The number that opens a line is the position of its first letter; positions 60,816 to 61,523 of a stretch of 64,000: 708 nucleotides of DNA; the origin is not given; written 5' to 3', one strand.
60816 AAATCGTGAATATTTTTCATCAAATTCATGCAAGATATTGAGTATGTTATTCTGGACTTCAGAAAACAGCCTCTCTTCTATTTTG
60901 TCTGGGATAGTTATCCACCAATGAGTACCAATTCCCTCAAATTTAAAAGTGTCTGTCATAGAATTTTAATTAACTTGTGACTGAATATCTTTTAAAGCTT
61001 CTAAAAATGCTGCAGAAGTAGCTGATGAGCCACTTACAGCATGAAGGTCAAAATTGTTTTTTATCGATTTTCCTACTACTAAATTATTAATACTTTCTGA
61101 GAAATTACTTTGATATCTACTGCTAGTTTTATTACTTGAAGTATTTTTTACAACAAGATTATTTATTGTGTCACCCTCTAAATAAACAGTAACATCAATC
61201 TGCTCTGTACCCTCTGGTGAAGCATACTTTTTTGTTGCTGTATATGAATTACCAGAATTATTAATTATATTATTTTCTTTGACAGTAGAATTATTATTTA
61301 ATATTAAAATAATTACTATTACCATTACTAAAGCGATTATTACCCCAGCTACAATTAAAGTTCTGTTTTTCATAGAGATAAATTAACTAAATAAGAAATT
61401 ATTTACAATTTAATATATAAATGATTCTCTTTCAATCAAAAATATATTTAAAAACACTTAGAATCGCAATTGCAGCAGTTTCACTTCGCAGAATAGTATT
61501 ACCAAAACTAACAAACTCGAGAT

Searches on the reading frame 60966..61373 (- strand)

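Call 29: search_protein_families(library=pfam, proteins=[window:60966-61373:-], max_evalue=0.00001)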
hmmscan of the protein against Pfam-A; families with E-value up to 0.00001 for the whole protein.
window:60966-61373:- (135 aa): 0 families

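Call 91: search_protein_families(library=pfam, proteins=[window:60966-61373:-], max_evalue=0.1)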
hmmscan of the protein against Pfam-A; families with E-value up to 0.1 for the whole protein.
window:60966-61373:- (135 aa): 4 families
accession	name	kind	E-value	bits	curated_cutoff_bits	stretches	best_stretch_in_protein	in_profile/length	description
PF04205.19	FMN_bind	-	0.00027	22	22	1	58-129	5-74/77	FMN-binding domain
PF12704.14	MacB_PCD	-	0.004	17.9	27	1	6-117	3-110/207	MacB-like periplasmic core domain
PF11021.13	DUF2613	-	0.031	14.8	22.1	1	7-37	10-40/55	Protein of unknown function (DUF2613)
PF25589.1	DUF7935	-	0.06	13.3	27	0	7-96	10-93/171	Family of unknown function (DUF7935)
